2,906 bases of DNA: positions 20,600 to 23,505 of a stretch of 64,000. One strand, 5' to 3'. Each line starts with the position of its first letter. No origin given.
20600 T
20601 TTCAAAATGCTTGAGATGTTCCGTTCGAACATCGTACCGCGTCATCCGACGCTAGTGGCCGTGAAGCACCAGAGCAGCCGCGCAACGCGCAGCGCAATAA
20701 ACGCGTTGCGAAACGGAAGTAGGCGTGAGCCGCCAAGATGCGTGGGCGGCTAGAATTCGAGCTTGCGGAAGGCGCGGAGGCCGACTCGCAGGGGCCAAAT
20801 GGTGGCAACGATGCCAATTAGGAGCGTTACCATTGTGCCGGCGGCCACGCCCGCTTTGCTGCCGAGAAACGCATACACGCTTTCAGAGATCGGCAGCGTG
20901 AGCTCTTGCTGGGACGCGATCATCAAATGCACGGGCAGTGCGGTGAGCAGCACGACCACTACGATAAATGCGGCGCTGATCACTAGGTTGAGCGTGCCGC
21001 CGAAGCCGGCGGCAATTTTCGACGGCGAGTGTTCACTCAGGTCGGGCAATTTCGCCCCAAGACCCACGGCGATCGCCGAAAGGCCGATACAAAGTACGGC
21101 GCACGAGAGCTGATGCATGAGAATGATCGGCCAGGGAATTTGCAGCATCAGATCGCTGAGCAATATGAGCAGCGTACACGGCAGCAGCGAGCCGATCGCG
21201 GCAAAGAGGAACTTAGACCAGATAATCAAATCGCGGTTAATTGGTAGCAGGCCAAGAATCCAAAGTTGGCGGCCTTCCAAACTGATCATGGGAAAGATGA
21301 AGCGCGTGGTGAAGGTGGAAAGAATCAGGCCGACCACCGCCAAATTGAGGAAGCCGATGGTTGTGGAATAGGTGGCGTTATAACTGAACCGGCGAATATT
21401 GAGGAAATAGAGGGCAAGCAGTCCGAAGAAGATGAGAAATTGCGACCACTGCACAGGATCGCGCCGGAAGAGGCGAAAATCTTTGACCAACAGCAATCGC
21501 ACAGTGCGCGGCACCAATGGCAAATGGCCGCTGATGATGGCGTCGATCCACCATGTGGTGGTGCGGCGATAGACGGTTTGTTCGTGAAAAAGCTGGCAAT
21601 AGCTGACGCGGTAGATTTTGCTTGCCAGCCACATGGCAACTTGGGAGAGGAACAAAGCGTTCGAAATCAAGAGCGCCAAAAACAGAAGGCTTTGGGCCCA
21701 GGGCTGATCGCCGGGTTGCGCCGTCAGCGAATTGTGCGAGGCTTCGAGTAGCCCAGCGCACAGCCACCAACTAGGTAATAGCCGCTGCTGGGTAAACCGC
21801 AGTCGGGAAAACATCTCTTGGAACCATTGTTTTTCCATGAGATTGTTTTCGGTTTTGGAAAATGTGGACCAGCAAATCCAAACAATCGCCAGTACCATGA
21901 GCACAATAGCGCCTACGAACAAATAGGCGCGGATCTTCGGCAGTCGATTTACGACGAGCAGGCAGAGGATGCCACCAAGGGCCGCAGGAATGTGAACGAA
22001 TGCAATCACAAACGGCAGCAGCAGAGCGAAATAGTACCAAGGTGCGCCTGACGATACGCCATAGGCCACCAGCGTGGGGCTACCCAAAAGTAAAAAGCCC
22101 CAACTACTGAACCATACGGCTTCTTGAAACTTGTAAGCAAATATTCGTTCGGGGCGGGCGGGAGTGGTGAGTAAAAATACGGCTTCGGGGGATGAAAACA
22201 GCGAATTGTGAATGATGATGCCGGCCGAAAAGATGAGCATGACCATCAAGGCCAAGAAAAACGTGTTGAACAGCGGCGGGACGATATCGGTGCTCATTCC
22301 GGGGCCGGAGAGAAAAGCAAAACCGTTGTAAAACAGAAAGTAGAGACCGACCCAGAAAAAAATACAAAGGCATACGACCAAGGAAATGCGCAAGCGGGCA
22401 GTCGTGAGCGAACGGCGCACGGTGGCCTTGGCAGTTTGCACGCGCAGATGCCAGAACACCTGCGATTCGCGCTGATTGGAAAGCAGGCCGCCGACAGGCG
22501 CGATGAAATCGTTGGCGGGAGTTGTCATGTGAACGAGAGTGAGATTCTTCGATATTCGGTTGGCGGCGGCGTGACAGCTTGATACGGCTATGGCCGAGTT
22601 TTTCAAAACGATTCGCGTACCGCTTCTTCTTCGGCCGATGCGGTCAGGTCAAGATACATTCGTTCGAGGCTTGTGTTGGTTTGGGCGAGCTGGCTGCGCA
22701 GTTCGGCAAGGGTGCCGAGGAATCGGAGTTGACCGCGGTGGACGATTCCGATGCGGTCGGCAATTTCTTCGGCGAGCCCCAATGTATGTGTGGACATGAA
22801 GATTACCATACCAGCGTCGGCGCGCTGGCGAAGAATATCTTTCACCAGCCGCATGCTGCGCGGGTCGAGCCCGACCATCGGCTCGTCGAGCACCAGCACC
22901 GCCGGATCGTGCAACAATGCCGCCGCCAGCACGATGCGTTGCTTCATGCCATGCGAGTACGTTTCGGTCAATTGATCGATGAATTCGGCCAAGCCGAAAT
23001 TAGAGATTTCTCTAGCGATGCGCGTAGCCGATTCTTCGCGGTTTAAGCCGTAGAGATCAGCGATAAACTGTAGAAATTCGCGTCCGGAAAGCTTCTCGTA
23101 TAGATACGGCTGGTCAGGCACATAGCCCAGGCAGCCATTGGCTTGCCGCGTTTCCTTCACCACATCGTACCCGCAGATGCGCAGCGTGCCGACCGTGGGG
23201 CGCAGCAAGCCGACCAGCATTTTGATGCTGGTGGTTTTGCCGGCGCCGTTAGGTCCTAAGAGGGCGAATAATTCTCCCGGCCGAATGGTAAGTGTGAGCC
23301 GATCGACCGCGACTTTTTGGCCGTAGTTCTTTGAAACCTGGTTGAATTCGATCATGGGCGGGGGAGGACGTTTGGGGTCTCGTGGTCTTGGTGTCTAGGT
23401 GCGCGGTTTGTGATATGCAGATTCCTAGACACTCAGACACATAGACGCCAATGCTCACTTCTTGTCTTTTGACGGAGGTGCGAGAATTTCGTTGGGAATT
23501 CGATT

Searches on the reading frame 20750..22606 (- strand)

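Call 53: search_protein_families(library=pfam, proteins=[window:20750-22606:-], max_evalue=0.0001)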
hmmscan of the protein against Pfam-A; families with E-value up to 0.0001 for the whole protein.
window:20750-22606:- (618 aa): 1 family
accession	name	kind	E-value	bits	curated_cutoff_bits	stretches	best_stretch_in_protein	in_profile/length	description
PF16949.11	ABC_tran_2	-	4.1e-147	491.7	25.7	1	67-618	3-542/542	Putative ATP-binding cassette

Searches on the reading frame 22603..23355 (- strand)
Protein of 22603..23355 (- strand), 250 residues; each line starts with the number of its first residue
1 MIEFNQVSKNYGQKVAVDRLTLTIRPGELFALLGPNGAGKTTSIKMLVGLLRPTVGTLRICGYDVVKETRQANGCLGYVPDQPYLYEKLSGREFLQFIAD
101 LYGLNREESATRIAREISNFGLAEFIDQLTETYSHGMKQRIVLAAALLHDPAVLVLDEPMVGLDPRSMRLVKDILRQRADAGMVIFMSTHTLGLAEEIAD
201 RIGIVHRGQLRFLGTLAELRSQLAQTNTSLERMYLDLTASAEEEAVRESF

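Call 53: search_protein_families(library=pfam, proteins=[window:22603-23355:-], max_evalue=0.0001)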
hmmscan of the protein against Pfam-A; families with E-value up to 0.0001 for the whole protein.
window:22603-23355:- (250 aa): 3 families
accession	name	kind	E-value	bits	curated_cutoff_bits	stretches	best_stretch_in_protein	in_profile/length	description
PF00005.33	ABC_tran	-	9.5e-29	101.2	25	1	18-160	2-136/137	ABC transporter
PF13304.12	AAA_21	-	9.5e-10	39.4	27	1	134-193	239-301/304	AAA domain, putative AbiEii toxin, Type IV TA system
PF13401.12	AAA_22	-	7.2e-05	23.6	27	0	29-187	7-122/130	AAA domain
